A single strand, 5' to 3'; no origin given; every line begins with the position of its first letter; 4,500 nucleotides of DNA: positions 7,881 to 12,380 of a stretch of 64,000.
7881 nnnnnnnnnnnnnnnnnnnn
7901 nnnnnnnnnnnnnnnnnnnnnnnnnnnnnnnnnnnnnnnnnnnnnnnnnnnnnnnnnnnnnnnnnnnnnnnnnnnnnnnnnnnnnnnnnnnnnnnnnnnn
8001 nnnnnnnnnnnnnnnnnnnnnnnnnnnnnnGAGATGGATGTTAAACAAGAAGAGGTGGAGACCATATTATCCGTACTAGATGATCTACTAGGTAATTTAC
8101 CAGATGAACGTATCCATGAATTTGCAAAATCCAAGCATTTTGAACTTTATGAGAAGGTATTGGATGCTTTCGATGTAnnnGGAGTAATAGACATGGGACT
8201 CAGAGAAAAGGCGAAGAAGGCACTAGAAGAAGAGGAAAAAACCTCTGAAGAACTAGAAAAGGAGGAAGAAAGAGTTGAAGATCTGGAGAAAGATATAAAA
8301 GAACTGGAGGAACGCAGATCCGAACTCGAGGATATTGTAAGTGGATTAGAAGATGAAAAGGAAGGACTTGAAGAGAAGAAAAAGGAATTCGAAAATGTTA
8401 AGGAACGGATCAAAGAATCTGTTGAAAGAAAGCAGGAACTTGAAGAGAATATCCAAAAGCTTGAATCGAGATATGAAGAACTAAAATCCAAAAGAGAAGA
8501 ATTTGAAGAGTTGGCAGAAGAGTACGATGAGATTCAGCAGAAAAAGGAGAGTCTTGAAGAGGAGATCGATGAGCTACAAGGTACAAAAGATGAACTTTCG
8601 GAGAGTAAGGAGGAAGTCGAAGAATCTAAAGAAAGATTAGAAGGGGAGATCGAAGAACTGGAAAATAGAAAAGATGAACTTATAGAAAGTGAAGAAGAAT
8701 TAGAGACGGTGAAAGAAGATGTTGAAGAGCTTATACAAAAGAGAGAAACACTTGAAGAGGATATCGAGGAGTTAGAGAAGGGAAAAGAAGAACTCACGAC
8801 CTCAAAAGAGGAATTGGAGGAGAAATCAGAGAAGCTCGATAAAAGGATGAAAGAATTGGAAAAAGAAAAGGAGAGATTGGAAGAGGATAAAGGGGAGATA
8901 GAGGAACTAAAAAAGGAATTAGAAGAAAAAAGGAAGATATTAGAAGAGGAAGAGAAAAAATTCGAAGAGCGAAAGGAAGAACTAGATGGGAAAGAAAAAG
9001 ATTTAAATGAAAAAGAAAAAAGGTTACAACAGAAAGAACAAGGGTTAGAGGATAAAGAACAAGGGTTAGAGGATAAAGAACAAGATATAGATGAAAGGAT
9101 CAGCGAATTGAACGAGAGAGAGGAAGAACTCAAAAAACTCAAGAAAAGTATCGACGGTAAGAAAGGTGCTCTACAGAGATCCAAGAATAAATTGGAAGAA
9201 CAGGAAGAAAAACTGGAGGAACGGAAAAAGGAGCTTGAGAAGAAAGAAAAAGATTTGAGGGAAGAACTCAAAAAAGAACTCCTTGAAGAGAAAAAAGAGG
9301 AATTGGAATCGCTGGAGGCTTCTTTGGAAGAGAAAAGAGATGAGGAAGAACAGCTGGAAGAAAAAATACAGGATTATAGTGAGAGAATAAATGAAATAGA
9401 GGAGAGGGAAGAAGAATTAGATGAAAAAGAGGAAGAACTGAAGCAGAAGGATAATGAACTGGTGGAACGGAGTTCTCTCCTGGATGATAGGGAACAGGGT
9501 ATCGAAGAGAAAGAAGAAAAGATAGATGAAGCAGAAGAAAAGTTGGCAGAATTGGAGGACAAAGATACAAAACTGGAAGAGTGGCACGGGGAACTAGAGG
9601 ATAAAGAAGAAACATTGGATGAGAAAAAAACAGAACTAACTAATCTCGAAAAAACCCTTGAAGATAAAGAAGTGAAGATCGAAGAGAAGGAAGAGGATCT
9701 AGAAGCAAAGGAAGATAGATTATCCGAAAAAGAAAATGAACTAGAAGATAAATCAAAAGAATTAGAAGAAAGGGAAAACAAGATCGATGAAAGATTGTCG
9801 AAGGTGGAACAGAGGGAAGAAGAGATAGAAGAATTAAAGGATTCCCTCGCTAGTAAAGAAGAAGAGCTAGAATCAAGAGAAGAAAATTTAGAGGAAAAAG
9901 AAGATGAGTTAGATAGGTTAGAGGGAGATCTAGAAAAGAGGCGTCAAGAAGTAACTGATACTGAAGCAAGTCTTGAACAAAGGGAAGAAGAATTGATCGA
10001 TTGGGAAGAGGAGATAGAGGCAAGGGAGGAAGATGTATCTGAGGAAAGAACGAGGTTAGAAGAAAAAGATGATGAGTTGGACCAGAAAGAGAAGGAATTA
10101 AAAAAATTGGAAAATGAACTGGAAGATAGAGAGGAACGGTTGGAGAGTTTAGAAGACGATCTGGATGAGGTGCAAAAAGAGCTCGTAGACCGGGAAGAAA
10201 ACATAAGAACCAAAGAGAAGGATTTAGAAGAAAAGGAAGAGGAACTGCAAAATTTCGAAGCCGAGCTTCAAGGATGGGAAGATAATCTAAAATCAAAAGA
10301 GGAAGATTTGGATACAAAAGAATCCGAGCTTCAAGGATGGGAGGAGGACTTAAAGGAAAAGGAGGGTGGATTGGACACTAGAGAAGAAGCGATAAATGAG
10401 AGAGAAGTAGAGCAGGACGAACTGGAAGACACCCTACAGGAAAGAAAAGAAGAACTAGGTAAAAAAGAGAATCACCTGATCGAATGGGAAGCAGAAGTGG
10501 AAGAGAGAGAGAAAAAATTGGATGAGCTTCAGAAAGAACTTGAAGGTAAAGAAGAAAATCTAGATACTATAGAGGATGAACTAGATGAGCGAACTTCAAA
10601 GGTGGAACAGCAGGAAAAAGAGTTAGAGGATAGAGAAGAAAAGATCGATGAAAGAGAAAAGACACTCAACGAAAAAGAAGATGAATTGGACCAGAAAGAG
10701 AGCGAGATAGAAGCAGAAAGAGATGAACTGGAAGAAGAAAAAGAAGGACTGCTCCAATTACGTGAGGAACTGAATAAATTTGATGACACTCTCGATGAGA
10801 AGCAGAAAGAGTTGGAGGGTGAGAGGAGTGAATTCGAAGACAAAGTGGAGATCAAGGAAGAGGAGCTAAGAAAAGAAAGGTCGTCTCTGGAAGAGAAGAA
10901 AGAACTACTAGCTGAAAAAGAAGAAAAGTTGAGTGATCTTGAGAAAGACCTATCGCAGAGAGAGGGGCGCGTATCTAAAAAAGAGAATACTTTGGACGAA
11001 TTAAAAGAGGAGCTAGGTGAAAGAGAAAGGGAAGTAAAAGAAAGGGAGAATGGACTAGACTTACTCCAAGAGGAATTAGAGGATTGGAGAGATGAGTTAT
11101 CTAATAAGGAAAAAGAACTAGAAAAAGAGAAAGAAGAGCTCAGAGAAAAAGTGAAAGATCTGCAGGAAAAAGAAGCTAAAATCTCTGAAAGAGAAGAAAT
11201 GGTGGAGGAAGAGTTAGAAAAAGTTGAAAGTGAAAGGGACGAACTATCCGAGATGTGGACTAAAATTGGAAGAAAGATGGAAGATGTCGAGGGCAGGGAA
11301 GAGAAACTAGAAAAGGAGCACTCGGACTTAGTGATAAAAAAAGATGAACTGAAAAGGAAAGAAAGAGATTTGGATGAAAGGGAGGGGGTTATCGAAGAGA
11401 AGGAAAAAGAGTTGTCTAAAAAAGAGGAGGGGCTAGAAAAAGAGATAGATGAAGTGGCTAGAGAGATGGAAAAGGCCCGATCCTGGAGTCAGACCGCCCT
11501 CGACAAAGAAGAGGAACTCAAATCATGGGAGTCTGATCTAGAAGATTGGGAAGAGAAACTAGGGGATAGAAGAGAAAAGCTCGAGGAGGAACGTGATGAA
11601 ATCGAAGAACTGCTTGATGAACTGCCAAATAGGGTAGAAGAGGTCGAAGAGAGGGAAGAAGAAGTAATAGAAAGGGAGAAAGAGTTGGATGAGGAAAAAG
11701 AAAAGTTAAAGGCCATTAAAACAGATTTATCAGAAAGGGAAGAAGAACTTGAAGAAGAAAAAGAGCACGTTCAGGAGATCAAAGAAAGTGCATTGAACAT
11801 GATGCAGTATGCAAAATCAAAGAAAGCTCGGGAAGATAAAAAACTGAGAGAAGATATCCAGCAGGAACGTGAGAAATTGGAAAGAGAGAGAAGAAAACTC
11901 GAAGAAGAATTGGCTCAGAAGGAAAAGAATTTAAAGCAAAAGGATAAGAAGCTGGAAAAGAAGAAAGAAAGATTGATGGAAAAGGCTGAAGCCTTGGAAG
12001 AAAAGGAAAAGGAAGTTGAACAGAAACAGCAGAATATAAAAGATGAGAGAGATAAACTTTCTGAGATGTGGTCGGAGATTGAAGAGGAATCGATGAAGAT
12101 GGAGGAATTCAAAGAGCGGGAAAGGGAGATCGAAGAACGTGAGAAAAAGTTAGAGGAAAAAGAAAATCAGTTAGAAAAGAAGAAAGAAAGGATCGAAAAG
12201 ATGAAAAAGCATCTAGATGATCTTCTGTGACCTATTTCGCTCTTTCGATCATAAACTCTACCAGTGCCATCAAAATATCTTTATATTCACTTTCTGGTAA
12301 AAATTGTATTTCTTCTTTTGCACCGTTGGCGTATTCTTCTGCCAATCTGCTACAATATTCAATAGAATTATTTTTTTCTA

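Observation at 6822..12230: Operon of a double-zinc-ribbon coiled-coil protein and a 1345-aa pure coiled-coil giant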

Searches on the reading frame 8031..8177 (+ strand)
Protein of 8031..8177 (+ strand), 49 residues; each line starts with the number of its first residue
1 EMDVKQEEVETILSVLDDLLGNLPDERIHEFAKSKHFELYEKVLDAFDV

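Call 20: find_homologous_proteins(query=A3, max_evalue=0.001)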
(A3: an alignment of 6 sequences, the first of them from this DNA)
Query A3 (6 sequences) (49 aa, profile of the alignment): 1 proteins with E <= 0.001 among 49 candidates.
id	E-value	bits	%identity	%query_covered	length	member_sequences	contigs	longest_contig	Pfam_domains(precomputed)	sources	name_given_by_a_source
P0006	1.3e-9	55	45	67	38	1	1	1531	PF27359.1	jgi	-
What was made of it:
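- Tried and rejected: Word-indexed search with the 49-aa module profile found only one 38-aa hit, because the query was too short (call 20).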

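Call 63: search_solved_structures(query=A3, max_evalue=10, show_alignments=2)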
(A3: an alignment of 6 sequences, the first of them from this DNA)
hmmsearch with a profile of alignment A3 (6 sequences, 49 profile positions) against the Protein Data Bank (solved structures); distinct sequences matched with E-value up to 10: 12.
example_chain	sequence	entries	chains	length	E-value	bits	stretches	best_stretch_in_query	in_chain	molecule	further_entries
3jqh_A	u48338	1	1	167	1.5e-05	27.8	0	6-26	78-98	C-type lectin domain family 4 member M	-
3jbn_AO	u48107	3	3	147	0.19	14.6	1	16-36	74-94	60S ribosomal protein uL15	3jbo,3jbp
3j79_O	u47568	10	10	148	0.2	14.6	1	16-36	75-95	60S ribosomal protein uL15 | 60S ribosomal protein L27a, putative | 60S ribosomal protein L27a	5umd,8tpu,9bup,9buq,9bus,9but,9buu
6ml8_B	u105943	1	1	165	0.72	12.8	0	18-44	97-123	Hemagglutinin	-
1ru7_B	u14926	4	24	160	0.73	12.8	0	18-43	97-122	hemagglutinin | Hemagglutinin HA2 chain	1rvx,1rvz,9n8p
7jpd_a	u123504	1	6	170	0.81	12.6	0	18-44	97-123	Hemagglutinin HA2 chain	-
5vli_B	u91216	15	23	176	0.98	12.4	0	18-43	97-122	Hemagglutinin | Hemagglutinin HA2 chain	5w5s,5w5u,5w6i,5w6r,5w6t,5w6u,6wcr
9vh4_B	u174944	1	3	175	0.99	12.4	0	18-43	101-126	Hemagglutinin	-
1vf1_A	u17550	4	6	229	1.1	12.2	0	30-45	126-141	Glutathione S-transferase 3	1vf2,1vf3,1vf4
8vql_B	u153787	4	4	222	1.7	11.6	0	18-43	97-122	Hemagglutinin HA2 chain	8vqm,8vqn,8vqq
3uit_A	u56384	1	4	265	2.7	11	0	10-26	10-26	InaD-like protein, MAGUK p55 subfamily member 5, Protein lin-7 homolog B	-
2oy8_A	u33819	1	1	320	5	10.1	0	21-40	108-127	Outer surface protein A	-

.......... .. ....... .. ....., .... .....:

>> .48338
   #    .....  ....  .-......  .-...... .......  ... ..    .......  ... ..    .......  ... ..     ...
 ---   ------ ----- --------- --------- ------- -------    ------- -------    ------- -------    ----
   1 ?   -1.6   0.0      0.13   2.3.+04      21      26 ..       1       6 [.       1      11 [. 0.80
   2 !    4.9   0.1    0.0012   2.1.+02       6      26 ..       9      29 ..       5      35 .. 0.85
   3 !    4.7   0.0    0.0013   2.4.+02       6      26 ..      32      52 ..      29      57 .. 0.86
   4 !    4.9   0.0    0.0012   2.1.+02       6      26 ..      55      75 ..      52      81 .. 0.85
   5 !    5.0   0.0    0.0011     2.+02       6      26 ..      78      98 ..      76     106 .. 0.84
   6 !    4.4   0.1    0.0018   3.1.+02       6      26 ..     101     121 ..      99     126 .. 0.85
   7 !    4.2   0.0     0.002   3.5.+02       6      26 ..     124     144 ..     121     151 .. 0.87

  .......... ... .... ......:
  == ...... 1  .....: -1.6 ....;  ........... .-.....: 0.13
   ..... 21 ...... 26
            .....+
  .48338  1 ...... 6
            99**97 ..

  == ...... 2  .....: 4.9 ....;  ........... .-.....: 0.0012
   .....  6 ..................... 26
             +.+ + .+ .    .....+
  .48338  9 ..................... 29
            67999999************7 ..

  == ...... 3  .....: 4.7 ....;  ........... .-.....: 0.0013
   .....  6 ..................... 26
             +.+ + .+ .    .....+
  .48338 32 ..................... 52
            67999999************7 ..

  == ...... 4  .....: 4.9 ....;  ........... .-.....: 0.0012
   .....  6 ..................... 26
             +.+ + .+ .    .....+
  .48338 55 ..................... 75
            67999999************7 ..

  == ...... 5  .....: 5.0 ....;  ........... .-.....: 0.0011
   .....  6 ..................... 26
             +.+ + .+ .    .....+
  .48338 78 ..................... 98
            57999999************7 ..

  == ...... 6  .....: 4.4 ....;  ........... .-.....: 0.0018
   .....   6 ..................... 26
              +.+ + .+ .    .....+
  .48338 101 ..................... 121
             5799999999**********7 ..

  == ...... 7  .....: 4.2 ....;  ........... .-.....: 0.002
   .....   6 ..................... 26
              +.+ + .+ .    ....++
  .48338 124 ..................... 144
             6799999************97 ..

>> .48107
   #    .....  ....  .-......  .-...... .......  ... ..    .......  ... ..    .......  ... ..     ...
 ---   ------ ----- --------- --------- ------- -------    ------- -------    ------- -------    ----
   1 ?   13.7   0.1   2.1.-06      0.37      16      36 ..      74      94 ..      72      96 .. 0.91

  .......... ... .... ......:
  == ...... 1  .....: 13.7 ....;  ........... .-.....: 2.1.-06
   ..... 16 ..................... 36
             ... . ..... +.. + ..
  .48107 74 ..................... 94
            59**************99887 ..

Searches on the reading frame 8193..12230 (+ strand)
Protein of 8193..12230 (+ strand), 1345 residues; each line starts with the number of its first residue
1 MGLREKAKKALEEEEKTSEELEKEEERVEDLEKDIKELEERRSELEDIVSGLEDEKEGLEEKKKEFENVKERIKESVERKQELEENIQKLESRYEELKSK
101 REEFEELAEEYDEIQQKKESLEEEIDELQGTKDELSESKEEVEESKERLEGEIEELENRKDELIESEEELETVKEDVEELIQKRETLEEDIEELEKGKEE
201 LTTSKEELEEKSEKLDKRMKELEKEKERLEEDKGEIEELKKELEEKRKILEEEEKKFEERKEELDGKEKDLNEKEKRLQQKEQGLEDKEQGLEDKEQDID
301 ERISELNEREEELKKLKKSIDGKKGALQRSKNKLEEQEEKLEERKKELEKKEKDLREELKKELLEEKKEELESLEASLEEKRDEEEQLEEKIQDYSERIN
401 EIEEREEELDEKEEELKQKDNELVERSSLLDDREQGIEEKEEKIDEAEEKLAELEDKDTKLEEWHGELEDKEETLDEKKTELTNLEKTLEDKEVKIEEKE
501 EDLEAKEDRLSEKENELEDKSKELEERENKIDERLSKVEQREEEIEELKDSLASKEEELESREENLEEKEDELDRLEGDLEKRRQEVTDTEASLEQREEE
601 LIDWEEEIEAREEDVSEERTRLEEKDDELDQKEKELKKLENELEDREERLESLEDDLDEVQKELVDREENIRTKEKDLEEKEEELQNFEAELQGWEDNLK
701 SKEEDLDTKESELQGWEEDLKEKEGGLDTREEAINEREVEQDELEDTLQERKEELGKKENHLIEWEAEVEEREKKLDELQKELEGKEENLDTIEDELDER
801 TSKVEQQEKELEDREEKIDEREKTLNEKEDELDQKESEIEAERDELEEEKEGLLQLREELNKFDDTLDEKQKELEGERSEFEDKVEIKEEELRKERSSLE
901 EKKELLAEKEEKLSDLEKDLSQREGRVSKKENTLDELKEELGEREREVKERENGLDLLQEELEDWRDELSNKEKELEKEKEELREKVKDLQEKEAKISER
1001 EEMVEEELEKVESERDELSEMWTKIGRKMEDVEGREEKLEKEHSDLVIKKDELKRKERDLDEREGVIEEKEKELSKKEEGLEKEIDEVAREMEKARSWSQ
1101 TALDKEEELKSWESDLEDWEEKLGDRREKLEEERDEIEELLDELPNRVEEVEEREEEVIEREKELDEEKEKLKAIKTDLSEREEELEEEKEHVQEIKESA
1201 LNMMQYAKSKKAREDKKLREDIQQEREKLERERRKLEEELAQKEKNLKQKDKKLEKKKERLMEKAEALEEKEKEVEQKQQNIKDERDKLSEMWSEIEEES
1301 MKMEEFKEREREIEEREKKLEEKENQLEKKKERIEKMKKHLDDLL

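Call 3: search_protein_families(library=pfam, proteins=[window:8193-12230:+], max_evalue=1)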
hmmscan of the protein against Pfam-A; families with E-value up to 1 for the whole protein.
window:8193-12230:+ (1345 aa): 3 families
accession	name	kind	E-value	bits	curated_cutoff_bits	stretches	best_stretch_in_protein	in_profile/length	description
PF12072.13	RNase_Y_N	-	9e-21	74.7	32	7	1208-1298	48-138/201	RNase Y N-terminal region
PF02601.20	Exonuc_VII_L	-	1.6e-08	34.8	35.9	2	261-380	146-268/315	Exonuclease VII, large subunit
PF19220.6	Rod_CreS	-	0.00055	19.5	100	1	759-934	5-176/359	Crescentin, rod domain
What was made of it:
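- On IF-like / CCRP cytoskeletal proteins (crescentin, FilP, Scy): Sequence homology to the crescentin rod is not met (19.5 bits against 100, call 3).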

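Call 4: search_protein_families(library=ncbifam, proteins=[window:8193-12230:+], max_evalue=1)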
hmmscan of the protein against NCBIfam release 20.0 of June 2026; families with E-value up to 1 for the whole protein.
window:8193-12230:+ (1345 aa): 18 families
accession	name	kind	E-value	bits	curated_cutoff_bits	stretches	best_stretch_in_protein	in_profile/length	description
TIGR02168.1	SMC_prok_B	equivalog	2.9e-45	154.5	567.35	6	419-703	670-951/1181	chromosome segregation protein SMC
NF045487.1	ASRP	equivalog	7.7e-44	150.3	300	7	199-526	128-474/593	archaea-specific SMC-related protein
TIGR02169.1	SMC_prok_A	equivalog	4e-34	117.5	729.4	6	616-877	234-496/1165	chromosome segregation protein SMC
TIGR04320.1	Surf_Exclu_PgrA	domain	3.5e-29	102.2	70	10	890-997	249-359/360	SEC10/PgrA surface exclusion domain-containing protein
NF047368.1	collar_FlbB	equivalog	1.9e-28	99.6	110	12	250-320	62-132/193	periplasmic-type flagellar collar protein FlbB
TIGR04523.1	Mplasa_alph_rch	subfamily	1.4e-26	92.7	270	5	3-273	396-673/745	helix-rich protein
NF041035.1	Rad50_Halo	equivalog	9.7e-23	80.5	1000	5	63-472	198-602/883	DNA double-strand break repair ATPase Rad50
NF038350.1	taxis_HmpF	equivalog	1.8e-21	76.1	200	9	154-359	110-314/553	pilus motility taxis protein HmpF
NF002572.0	PRK02224.1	equivalog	5.8e-21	74.5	1087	5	533-991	248-711/888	DNA double-strand break repair ATPase Rad50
NF003034.1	PRK03918.1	equivalog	2.7e-19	68.7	700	6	4-251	178-425/878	DNA double-strand break repair ATPase Rad50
NF047515.1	SpiroCoCo_C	equivalog_domain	5.7e-14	52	125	3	5-232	31-268/313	SpiroCoCo family coiled-coil protein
TIGR03319.1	RNase_Y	equivalog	8.6e-14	50.9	454.35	10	462-549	58-145/514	ribonuclease Y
NF041034.1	Rad50_Sulf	equivalog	2.3e-13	48.9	1000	5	615-1133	172-696/872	DNA double-strand break repair ATPase Rad50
NF045780.1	TrlF_fam_ATP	equivalog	9.2e-12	44.5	350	5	5-257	449-713/944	TrlF family AAA-like ATPase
TIGR04211.1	SH3_and_anchor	equivalog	1.1e-06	28.4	65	3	99-198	63-162/198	TIGR04211 family SH3 domain-containing protein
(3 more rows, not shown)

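Call 7: find_encoding_contigs(protein=window:8193-12230:+, flank=10000, max_places=6)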
Protein window:8193-12230:+ (1345 aa): no gene with exactly this product is on record in the collection.
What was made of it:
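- Tried and rejected: Exact look-up of B in public assemblies: not on record (call 7).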

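Call 34: find_homologous_proteins(query=window:8193-12227:+, max_evalue=1e-30)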
Query window:8193-12227:+: 8000 candidates shared short words with the query, none scored E <= 1e-30.
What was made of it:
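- Tried and rejected: This is uninformative and is not evidence of absence (call 34).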

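Call 61: predict_structure(protein=window:8628-12227:+)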
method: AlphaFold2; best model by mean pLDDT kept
length: 1200 residues; sequences in the alignment: 1
mean_pLDDT: 55.6   pTM: 0.27
mean pLDDT of the five models: 55.6, 51.4, 48.6, 45.5, 41.6
residues with pLDDT >= 90: 0; 70-90: 13; 50-70: 950; < 50: 237
segments of 3 or more residues with pLDDT < 50: 453-455, 464-468, 526-528, 569-579, 581-583, 585-596, 661-663, 765-768, 778-786, 906-908, 948-955, 967-969, 991-993, 998-1000, 1058-1060, 1062-1065, 1152-1157, 1161-1163
pLDDT, mean of each block of 10 residues (from residue 1): 61 64 58 61 60 54 57 62 57 57 55 58 63 61 58 61 62 57 57 62 64 62 57 55 55 52 56 56 54 58 54 50 53 52 53 55 60 63 60 59 60 55 61 62 49 48 49 53 55 58 55 56 50 58 60 54 50 40 44 49 63 59 62 61 52 52 52 52 55 55 60 60 60 54 55 51 48 46 45 54 56 55 52 56 57 56 62 63 56 50 47 53 55 56 50 46 51 55 54 52 51 54 57 52 52 49 51 57 63 62 58 58 60 63 62 47 48 56 61 54
secondary structure, 60 per line:
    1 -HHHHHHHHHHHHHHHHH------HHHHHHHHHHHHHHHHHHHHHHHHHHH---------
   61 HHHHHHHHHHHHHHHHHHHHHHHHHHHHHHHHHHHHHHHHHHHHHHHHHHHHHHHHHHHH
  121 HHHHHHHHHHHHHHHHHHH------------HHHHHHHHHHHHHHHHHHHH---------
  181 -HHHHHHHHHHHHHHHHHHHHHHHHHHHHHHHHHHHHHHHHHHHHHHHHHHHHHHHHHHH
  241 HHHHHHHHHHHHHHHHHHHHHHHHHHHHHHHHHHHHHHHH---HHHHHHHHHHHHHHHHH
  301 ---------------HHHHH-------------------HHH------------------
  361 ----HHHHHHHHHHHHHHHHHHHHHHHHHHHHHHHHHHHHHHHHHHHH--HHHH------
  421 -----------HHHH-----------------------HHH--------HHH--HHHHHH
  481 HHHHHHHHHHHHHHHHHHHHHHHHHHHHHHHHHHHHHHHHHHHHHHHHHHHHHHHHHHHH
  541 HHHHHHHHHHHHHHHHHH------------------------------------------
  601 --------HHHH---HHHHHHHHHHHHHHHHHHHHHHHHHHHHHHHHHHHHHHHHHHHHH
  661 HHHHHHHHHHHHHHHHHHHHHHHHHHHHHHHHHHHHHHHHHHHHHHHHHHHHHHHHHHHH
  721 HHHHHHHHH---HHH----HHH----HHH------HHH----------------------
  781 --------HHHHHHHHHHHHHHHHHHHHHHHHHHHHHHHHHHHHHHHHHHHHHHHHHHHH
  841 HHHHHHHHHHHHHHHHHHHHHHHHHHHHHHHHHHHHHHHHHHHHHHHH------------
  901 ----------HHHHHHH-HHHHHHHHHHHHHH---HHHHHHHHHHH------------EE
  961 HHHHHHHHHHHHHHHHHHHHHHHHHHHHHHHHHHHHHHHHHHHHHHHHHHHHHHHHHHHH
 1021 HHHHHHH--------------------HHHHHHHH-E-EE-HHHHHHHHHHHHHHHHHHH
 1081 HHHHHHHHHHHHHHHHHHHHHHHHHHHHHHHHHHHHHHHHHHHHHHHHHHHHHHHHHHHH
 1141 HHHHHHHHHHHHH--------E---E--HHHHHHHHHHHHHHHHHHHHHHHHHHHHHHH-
elements in order (helices of 4 or more, strands of 3 or more residues): H2-18 H25-51 H61-139 H152-171 H182-280 H284-300 H316-320 H365-408 H411-414 H432-435 H475-558 H609-612 H616-729 H789-888 H911-917 H919-932 H936-946 H961-1027 H1048-1055 H1062-1153 H1169-1199
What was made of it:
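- On Canonical coiled coil: The monomer AF2 model of B has pLDDT 55.6 (call 61).
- The single-sequence AF2 model of B has low confidence (pLDDT 55.6) and shows many non-helical breaks (call 61).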

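Call 65: search_protein_families(library=padloc, proteins=[window:8193-12230:+], max_evalue=0.001)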
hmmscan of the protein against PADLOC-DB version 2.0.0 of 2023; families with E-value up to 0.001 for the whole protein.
window:8193-12230:+ (1345 aa): 13 families
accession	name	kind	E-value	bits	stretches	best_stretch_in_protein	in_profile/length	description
PDLC00553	JetC2|JetC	-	4.3e-26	89.2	4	271-511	750-990/1361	DUF3584 domain; MukB-like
PDLC00582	JetC3|JetC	-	2.3e-18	63.5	4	332-653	777-1090/1472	DUF3584 domain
PDLC00551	JetC2|JetC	-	3.7e-18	62.8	2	99-372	738-1003/1365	DUF3584 domain; MukB-like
PDLC03868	LmuB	-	5.9e-16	56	2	797-1094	519-809/1035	-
PDLC00550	JetC2|JetC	-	8.9e-13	44.9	2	517-731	265-483/1355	DUF3584 domain; MukB-like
PDLC00580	JetC3|JetC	-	2e-12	44.2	0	908-1062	256-410/1068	DUF3584 domain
PDLC00519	JetC1|JetC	-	7.5e-12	42.3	2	12-176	284-452/1097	DUF3584 domain; MukB-like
PDLC03865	LmuB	-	1.7e-11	41.1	1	9-321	182-477/1007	-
PDLC00006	DruC1|DruC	-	1.7e-09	34.7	0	117-286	169-331/626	Unknown function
PDLC00581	JetC3|JetC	-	1.8e-09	34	1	289-617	749-1077/1473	DUF3584 domain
PDLC00518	JetC1|JetC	-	5.6e-07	25.8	0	858-1029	289-459/1112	DUF3584 domain; MukB-like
PDLC00517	JetC1|JetC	-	1.1e-05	21.9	1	25-166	636-776/1119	DUF3584 domain; MukB-like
PDLC03861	LmuB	-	0.00025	17.1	1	19-248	473-698/1213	-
